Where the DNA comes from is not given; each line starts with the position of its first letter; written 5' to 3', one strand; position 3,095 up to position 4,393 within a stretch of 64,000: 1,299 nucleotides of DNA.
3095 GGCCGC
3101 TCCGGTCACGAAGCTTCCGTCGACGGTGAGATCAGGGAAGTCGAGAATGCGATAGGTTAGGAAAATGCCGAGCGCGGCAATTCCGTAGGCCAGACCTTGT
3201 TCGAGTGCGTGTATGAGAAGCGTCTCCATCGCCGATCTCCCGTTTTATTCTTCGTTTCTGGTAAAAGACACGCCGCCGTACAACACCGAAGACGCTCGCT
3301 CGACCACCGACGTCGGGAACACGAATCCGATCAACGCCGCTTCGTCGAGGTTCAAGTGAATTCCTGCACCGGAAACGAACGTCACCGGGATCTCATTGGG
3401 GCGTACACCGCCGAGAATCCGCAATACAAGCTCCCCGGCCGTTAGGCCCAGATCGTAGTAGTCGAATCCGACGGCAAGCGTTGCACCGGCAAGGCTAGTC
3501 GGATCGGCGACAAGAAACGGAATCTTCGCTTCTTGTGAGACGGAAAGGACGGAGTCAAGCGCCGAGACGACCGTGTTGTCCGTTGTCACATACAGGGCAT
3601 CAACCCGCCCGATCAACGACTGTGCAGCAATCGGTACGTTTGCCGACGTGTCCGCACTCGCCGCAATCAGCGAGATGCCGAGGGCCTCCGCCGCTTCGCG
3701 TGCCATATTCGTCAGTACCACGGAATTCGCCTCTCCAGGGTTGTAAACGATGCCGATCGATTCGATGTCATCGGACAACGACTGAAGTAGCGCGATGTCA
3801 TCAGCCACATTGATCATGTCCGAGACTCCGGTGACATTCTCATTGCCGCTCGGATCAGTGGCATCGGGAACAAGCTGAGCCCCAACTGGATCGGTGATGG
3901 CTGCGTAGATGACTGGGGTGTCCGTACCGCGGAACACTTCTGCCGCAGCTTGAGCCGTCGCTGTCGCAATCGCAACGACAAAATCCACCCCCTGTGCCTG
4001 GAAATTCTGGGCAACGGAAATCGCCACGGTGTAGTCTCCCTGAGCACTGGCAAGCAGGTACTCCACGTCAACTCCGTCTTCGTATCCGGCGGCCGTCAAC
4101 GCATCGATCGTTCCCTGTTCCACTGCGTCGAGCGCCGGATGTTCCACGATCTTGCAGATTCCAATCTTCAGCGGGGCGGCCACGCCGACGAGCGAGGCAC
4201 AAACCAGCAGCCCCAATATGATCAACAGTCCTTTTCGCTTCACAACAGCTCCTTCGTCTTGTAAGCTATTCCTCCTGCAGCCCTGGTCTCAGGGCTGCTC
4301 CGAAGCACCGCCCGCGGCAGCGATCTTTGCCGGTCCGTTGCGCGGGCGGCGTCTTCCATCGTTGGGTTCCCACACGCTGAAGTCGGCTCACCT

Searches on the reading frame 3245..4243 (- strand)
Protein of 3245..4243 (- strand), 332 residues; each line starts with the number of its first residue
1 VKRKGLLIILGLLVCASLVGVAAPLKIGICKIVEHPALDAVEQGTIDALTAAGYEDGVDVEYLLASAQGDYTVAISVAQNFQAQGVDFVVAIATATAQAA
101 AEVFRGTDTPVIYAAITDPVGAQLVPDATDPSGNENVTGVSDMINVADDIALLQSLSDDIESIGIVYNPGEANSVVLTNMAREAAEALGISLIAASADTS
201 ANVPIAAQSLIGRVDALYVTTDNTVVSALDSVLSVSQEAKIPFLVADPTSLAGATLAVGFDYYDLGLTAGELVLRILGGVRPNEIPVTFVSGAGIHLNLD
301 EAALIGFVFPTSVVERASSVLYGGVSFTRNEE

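Call 4: search_protein_families(library=pfam, proteins=[window:3245-4243:-])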
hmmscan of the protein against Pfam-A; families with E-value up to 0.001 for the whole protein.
window:3245-4243:- (332 aa): 1 family
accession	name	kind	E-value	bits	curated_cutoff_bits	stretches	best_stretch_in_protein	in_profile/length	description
PF04392.18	ABC_sub_bind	-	4e-72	243.4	25.9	1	26-320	1-292/293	ABC transporter substrate binding protein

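Call 9: find_homologous_proteins(query=window:3245-4243:-, max_evalue=1e-30)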
Query window:3245-4243:- (332 aa): 4098 proteins with E <= 1e-30 among 8000 candidates; the best 120 are listed.
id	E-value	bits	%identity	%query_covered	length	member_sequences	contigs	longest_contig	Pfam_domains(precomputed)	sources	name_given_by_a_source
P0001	2.6e-200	682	100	100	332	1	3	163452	PF04392.19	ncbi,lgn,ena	-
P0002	5.4e-182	622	90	100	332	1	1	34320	PF13458.13,PF04392.19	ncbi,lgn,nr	ncbi:ABC transporter substrate-binding protein [Candidatus Bipolaricaulota bacterium]|nr:ABC transpo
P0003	2.6e-178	610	89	100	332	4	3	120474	PF04392.19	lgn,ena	-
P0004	3.6e-177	606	88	100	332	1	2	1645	PF04392.19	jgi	-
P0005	1.1e-173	595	87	100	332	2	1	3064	PF04392.19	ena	-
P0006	1.1e-162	559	80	100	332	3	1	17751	PF13407.13,PF13458.13,PF04392.19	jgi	-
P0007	8.6e-141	487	73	99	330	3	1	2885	PF04392.19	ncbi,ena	-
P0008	9.4e-140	483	71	99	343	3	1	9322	PF04392.19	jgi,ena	-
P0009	1.1e-139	483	76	93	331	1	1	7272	PF04392.19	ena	-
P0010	1.5e-138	479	70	98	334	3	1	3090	PF13458.13,PF04392.19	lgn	-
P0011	5.8e-138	477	71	99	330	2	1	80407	PF04392.19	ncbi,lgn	-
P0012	4.2e-137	475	71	99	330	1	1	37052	PF04392.19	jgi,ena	-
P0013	5.0e-136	471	74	93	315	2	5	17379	PF04392.19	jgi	-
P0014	5.1e-136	471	70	99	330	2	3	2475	PF04392.19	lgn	-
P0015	9.5e-136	470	68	99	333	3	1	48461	PF04392.19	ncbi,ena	-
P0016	1.4e-135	470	70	99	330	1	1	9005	PF13407.13,PF04392.19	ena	-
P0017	2.8e-135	469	69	99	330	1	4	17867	PF04392.19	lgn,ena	-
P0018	3.9e-135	468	71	99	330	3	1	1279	PF04392.19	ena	-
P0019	5.3e-135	468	69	100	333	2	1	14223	PF13458.13,PF04392.19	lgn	-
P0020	7.2e-135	467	71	96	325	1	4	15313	PF13458.13,PF04392.19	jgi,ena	-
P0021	1.1e-134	467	70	99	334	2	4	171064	PF04392.19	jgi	-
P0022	1.1e-134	467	68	100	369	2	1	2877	PF13458.13,PF04392.19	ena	-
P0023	2.5e-134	466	69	100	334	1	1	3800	PF04392.19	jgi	jgi:putative ABC transport system substrate-binding protein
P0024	5.4e-134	464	71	96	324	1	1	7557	PF04392.19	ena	-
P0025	6.2e-134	464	72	93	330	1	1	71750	PF04392.19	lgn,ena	-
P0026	6.5e-134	464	70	96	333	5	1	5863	PF04392.19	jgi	-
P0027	9.2e-134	464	69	99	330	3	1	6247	PF13407.13,PF04392.19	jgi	-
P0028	1.2e-133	463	71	96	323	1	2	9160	PF04392.19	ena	-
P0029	2.1e-133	462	68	100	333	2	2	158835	PF04392.19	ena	-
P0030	2.6e-133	462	69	99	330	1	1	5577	PF04392.19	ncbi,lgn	-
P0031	3.0e-133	462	69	99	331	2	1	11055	PF13407.13,PF04392.19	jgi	-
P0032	3.2e-133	462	70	99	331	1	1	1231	PF13407.13,PF04392.19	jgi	jgi:putative ABC transport system substrate-binding protein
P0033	5.4e-133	461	67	99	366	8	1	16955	PF04392.19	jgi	-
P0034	6.9e-133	461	68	100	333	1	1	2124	PF13407.13,PF04392.19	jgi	-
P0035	1.4e-132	460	68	98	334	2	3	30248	PF04392.19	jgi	-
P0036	2.0e-132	459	71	93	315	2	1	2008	PF04392.19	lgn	-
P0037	2.3e-132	459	66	100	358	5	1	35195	PF04392.19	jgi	-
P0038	3.3e-132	459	70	98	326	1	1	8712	PF04392.19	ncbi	-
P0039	4.8e-132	458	68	99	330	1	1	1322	PF04392.19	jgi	jgi:putative tryptophan/tyrosine transport system substrate-binding protein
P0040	5.8e-132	458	68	99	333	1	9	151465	PF13458.13,PF04392.19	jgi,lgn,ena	-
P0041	7.8e-132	457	69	94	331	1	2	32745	PF13458.13,PF04392.19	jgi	jgi:putative ABC transport system substrate-binding protein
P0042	9.2e-132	457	66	100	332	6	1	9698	PF04392.19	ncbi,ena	-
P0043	1.5e-131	456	72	93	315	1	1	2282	PF04392.19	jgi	-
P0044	2.4e-131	456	72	94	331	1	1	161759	PF04392.19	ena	-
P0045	3.3e-131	455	67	99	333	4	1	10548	PF13407.13,PF13458.13,PF04392.19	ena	-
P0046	3.7e-131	455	69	99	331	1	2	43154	PF04392.19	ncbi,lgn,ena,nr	ncbi:MAG: ABC transporter substrate-binding protein [Candidatus Atribacteria bacterium]|nr:MAG: ABC 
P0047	4.2e-131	455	69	94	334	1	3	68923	PF04392.19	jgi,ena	-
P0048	4.8e-131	455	67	99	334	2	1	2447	PF13407.13,PF04392.19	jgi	-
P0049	5.1e-131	455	67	99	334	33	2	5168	PF04392.19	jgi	jgi:putative ABC transport system substrate-binding protein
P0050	6.5e-131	454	68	99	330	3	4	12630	PF13407.13,PF04392.19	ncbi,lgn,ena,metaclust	metaclust:\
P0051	6.9e-131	454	68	99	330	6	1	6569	PF04392.19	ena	-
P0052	8.4e-131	454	69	97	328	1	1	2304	PF04392.19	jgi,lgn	jgi:putative ABC transport system substrate-binding protein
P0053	8.9e-131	454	69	99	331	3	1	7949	PF04392.19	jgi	-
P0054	1.5e-130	453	69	99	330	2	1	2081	PF13407.13,PF04392.19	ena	-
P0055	1.6e-130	453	67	99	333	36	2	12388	PF04392.19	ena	-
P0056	2.8e-130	452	70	93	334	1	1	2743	PF04392.19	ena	-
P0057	4.8e-130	451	69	99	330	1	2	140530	PF13407.13,PF04392.19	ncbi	ncbi:ABC transporter substrate-binding protein [Candidatus Bipolaricaulota bacterium]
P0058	7.8e-130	451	68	94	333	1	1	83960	PF13458.13,PF04392.19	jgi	-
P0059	8.2e-130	451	67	99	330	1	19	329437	PF13407.13,PF13458.13,PF04392.19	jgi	jgi:putative tryptophan/tyrosine transport system substrate-binding protein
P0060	1.1e-129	450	67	100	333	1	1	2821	PF13458.13,PF04392.19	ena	-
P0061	1.1e-129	450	69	99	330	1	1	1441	PF13407.13,PF04392.19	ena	-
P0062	2.0e-129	449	67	99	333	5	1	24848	PF04392.19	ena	-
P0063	2.6e-129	449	69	99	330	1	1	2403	PF04392.19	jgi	jgi:putative tryptophan/tyrosine transport system substrate-binding protein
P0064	4.1e-129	448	66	100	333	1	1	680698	PF04392.19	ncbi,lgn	-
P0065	5.1e-129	448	67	99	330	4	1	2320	PF04392.19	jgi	jgi:putative tryptophan/tyrosine transport system substrate-binding protein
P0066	6.3e-129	448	66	100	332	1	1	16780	PF04392.19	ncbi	ncbi:ABC transporter substrate-binding protein [Candidatus Bipolaricaulota bacterium]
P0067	8.1e-129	447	70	93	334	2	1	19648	PF04392.19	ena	-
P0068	1.3e-128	447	66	100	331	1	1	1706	PF13458.13,PF04392.19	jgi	jgi:putative ABC transport system substrate-binding protein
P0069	1.7e-128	446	68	98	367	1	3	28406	PF04392.19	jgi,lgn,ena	-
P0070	2.1e-128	446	66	99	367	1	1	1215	PF04392.19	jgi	jgi:putative ABC transport system substrate-binding protein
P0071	2.3e-128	446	70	95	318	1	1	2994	PF04392.19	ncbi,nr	ncbi:ABC transporter substrate-binding protein, partial [Candidatus Bipolaricaulota bacterium]|nr:AB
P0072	3.4e-128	445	66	100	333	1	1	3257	PF13458.13,PF04392.19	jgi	jgi:putative ABC transport system substrate-binding protein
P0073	3.5e-128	445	68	99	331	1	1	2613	PF13407.13,PF04392.19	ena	-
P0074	3.6e-128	445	68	99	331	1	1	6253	PF04392.19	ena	-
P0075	5.7e-128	445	67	100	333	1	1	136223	PF13407.13,PF04392.19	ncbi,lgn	-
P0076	7.5e-128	444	69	96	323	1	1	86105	PF04392.19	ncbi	-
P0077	1.0e-127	444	66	99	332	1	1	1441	PF13407.13,PF13458.13,PF04392.19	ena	-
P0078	1.0e-127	444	67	99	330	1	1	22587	PF04392.19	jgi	-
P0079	1.7e-127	443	67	99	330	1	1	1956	PF13407.13,PF04392.19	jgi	jgi:putative ABC transport system substrate-binding protein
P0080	2.0e-127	443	68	99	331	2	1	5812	PF04392.19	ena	-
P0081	2.6e-127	442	65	100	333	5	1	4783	PF04392.19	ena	-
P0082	6.2e-127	441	67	98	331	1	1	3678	PF04392.19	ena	-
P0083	6.3e-127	441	70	93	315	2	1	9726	PF04392.19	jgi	-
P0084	7.9e-127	441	67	99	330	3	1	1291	PF04392.19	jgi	-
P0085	9.8e-127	441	67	99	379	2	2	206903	PF04392.19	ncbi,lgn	-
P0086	1.2e-126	440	68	99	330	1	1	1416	PF04392.19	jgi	jgi:putative tryptophan/tyrosine transport system substrate-binding protein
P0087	1.9e-126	440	66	99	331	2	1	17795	PF04392.19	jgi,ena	-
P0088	2.6e-126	439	64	99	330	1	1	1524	PF04392.19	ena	-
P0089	2.7e-126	439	66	99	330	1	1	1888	PF13407.13,PF04392.19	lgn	-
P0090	7.2e-126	438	72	93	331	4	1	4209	PF04392.19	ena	-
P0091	7.4e-126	438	67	94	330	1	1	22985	PF04392.19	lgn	-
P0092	7.4e-126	438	67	99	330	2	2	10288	PF04392.19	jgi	jgi:putative tryptophan/tyrosine transport system substrate-binding protein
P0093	7.9e-126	438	67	99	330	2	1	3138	PF04392.19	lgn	-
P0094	8.2e-126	438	66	99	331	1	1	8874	PF13407.13,PF04392.19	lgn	-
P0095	8.2e-126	438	65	99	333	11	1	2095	PF04392.19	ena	-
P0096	1.7e-125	436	69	93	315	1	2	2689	PF13407.13,PF04392.19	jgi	jgi:putative ABC transport system substrate-binding protein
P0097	2.1e-125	436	65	100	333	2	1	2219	PF04392.19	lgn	-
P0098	6.4e-125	435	66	99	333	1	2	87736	PF04392.19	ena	-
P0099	1.4e-124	434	67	100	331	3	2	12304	PF04392.19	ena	-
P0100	1.4e-124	434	65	99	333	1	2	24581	PF04392.19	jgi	-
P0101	2.0e-124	433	63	99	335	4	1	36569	PF04392.19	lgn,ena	-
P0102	3.2e-124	432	69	96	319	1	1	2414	PF04392.19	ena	-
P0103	3.6e-123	429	64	94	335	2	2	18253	PF04392.19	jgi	-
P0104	5.4e-123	428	65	93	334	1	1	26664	PF04392.19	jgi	jgi:putative tryptophan/tyrosine transport system substrate-binding protein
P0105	8.9e-122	424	63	100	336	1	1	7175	PF13407.13,PF04392.19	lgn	-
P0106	3.1e-121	422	64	99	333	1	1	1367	PF04392.19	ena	-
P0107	6.3e-121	421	65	99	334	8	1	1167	PF13458.13,PF04392.19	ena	-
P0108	1.3e-120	420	65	93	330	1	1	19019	PF04392.19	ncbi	ncbi:MAG: ABC transporter substrate-binding protein [Candidatus Bipolaricaulota bacterium]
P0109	1.4e-120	420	65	94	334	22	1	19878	PF13407.13,PF13458.13,PF04392.19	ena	-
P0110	2.6e-120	419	64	99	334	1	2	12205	PF13458.13,PF04392.19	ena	-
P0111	9.7e-120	418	65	98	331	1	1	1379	PF04392.19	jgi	-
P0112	1.4e-119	417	62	100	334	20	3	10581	PF13407.13,PF13458.13,PF04392.19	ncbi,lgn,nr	ncbi:MAG: ABC transporter substrate-binding protein [Candidatus Bipolaricaulota bacterium]|nr:ABC tr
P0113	1.9e-119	417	64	99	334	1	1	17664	PF13458.13,PF04392.19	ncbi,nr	ncbi:ABC transporter substrate-binding protein [Candidatus Bipolaricaulota bacterium]|nr:ABC transpo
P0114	3.4e-119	416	63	100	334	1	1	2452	PF13407.13,PF13458.13,PF04392.19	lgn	-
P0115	7.4e-119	415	64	99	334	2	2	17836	PF13407.13,PF04392.19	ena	-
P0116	1.6e-118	414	65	95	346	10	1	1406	PF13458.13,PF04392.19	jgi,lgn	-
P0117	2.2e-118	413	63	93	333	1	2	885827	PF13458.13,PF04392.19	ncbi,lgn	-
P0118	2.7e-118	413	63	100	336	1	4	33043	PF13407.13,PF04392.19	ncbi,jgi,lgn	jgi:putative tryptophan/tyrosine transport system substrate-binding protein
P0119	1.5e-117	410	65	92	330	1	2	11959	PF04392.19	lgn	-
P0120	4.7e-117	409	60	100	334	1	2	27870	PF13407.13,PF04392.19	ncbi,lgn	-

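Call 12: find_related_loci(query=A1, collection=genome_contigs, flank=3000)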
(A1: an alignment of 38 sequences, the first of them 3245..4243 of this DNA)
Query A1 (332 aa) in genome_contigs; peptide patterns used: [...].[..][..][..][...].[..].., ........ (x = any residue, [..] = any of these).
600 stretches matched a pattern (row limit reached: there are more); 584 encode a relative of the query (tblastn E <= 1e-3); the best 80 are kept; 80 distinct loci.
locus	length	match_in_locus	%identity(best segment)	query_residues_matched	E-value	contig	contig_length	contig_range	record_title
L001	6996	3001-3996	66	1-331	2e-142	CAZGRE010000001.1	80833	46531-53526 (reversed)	MAG TPA_asm: uncultured Thermotogae bacterium isolate SRP338002_co1_73 genome assembly, contig: NODE_286_length_80833_co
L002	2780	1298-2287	68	1-329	2e-148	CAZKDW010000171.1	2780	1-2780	MAG TPA_asm: uncultured Thermotogae bacterium isolate binchicken_co243_156 genome assembly, contig: NODE_39517_length_27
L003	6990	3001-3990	68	1-329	4e-139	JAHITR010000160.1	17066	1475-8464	MAG: Candidatus Bipolaricaulota bacterium isolate MM_PC_MetaG.mb.220 MM_PC_MetaG.mb.220_k141_1044921, whole genome shotg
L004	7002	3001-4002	63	1-331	1e-129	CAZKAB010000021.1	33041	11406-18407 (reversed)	MAG TPA_asm: uncultured Thermotogae bacterium isolate binchicken_co129_685 genome assembly, contig: NODE_3432_length_330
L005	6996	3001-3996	62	1-330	2e-124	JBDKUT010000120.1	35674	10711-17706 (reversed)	MAG: Thermotogota bacterium isolate 8_bin.164 c_000001418253, whole genome shotgun sequence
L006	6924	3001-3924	66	23-329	2e-120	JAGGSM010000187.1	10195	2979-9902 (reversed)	MAG: Candidatus Bipolaricaulota bacterium isolate AUK022 PB_MANV_022_c_000000000450, whole genome shotgun sequence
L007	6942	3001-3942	56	12-331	3e-109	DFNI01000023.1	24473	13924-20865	MAG TPA_asm: Acetothermia bacterium UBA3571 UBA3571_contig_355, whole genome shotgun sequence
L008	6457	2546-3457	56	22-331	6e-104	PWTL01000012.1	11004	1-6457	MAG: Candidatus Acetothermia bacterium isolate CSSed11_183R1m CS-Sed11-C9572, whole genome shotgun sequence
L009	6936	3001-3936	50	13-330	3e-98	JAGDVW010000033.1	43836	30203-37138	MAG: Candidatus Acetothermia bacterium isolate KUB_Bin03 NODE_137_length_43836_cov_50.352413, whole genome shotgun seque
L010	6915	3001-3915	47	3-306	2e-77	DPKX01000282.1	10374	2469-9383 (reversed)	MAG TPA_asm: Candidatus Atribacter hydrocarboniphilus isolate UBA11188 contig_82140, whole genome shotgun sequence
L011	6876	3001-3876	43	27-321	6e-77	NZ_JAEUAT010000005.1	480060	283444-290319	Rhizobium cauense strain HU25 NODE_HU25_5, whole genome shotgun sequence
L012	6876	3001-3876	44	27-321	5e-76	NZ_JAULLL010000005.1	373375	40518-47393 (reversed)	Sinorhizobium sp. CB7 NODE_5_length_373375_cov_46.782964, whole genome shotgun sequence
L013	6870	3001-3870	45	27-319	5e-76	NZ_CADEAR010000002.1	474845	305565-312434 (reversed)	Brucella tritici isolate isolate, whole genome shotgun sequence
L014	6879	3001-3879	45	26-321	5e-76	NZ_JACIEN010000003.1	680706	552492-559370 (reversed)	Chelatococcus caeni strain DSM 103737 Ga0373271_03, whole genome shotgun sequence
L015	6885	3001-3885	46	24-321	1e-75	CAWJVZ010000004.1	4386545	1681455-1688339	MAG: uncultured Alphaproteobacteria bacterium isolate MFD09206.bin.1.212 genome assembly, contig: contig_672, whole geno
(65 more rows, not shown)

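Call 19: find_related_loci(query=window:3245-4243:-, collection=metagenome_contigs, flank=1500)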
Query window:3245-4243:- (332 aa) in metagenome_contigs; peptide patterns used: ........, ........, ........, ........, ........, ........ (x = any residue, [..] = any of these).
248 stretches matched a pattern; 52 encode a relative of the query (tblastn E <= 1e-3); 51 distinct loci.
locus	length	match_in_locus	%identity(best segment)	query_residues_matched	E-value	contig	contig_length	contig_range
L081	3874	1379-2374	89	1-332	0e+0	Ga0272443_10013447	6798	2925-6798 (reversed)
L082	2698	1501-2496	89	1-332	0e+0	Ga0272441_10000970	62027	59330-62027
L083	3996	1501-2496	80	1-332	3e-176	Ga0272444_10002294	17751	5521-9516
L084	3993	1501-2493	70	1-330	5e-153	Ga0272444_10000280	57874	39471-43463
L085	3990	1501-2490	71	1-329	3e-153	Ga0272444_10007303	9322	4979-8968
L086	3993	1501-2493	68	1-330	1e-144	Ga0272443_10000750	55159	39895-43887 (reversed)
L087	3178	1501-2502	66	1-331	2e-146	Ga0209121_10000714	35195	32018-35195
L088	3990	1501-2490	68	1-329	1e-143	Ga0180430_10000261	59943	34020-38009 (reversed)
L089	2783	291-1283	67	1-330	1e-146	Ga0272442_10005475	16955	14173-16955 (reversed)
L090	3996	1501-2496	67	1-331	3e-143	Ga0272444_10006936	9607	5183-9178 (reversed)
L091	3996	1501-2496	68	1-331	3e-142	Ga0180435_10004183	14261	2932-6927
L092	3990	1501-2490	68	1-329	9e-140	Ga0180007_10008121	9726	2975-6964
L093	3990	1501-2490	67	1-329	7e-138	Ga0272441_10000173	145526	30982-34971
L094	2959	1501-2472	67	12-331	4e-136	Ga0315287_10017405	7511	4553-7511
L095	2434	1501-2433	68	3-310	2e-136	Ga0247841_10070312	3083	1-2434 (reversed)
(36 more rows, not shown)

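Call 31: search_solved_structures(query=window:3245-4243:-, max_evalue=0.00001, show_alignments=2)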
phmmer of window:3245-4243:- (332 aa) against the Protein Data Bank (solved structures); distinct sequences matched with E-value up to 0.00001: 3.
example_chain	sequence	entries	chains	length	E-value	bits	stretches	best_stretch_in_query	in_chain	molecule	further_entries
3lkv_A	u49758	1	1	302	2.5e-60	207.7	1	22-319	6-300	uncharacterized CONSERVED DOMAIN PROTEIN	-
6hni_A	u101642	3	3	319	1.2e-46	162.7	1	26-311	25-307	ABC-type transport system, sugar-family extracellular solute-binding protein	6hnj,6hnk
3lft_A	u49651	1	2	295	7.8e-44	153.5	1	25-320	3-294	uncharacterized protein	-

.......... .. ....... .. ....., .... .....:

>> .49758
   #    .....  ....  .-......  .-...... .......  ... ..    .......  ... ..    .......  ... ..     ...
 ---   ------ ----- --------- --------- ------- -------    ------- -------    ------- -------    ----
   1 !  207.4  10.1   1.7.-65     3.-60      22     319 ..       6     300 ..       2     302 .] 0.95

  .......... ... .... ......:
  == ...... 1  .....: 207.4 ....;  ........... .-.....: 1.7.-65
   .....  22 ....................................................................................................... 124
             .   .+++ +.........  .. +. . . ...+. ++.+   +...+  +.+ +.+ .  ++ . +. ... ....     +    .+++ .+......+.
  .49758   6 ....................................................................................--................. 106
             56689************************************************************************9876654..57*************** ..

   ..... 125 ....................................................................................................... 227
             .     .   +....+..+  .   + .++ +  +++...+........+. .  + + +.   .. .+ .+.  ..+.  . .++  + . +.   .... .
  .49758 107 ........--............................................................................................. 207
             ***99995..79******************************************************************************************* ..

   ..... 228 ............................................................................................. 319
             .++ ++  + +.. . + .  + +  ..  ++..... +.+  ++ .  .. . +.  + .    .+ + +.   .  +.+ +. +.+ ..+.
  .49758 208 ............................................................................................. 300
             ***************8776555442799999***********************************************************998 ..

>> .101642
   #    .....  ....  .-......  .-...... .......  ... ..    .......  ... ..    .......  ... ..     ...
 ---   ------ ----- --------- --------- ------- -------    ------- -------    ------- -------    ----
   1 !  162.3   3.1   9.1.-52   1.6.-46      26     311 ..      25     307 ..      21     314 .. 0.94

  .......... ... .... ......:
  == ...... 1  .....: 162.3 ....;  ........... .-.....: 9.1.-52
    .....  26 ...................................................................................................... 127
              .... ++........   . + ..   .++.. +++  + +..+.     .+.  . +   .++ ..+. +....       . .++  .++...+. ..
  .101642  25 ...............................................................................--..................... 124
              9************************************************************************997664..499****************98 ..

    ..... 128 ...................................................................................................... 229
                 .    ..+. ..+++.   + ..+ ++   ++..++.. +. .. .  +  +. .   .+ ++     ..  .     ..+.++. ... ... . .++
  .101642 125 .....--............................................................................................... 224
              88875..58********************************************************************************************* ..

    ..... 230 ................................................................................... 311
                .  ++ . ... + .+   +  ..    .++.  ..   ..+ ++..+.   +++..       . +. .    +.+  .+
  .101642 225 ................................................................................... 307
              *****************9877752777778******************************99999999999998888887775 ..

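Call 51: find_encoding_contigs(protein=P0001, flank=1000, max_places=4)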
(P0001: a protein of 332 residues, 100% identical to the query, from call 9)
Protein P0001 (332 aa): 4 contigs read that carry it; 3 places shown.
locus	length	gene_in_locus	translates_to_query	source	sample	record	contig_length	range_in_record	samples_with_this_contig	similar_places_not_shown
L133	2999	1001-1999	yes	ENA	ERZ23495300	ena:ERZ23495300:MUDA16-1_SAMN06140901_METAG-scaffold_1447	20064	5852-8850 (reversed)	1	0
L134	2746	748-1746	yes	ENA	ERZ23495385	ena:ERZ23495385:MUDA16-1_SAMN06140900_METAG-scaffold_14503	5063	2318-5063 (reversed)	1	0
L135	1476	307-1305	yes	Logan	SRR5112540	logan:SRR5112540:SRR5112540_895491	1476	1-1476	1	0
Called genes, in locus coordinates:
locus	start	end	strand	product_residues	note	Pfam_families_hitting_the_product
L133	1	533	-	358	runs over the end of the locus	PF01628:HrcA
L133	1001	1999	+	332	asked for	PF04392:ABC_sub_bind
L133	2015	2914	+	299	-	PF02653:BPD_transp_2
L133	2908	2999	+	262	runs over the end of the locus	PF02463:SMC_N (faint), PF00005:ABC_tran, PF13304:AAA_21 (faint)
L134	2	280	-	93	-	?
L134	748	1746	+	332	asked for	PF04392:ABC_sub_bind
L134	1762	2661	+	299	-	PF02653:BPD_transp_2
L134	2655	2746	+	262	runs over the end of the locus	PF02463:SMC_N (faint), PF00005:ABC_tran, PF13304:AAA_21 (faint)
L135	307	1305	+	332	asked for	PF04392:ABC_sub_bind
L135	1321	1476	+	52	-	?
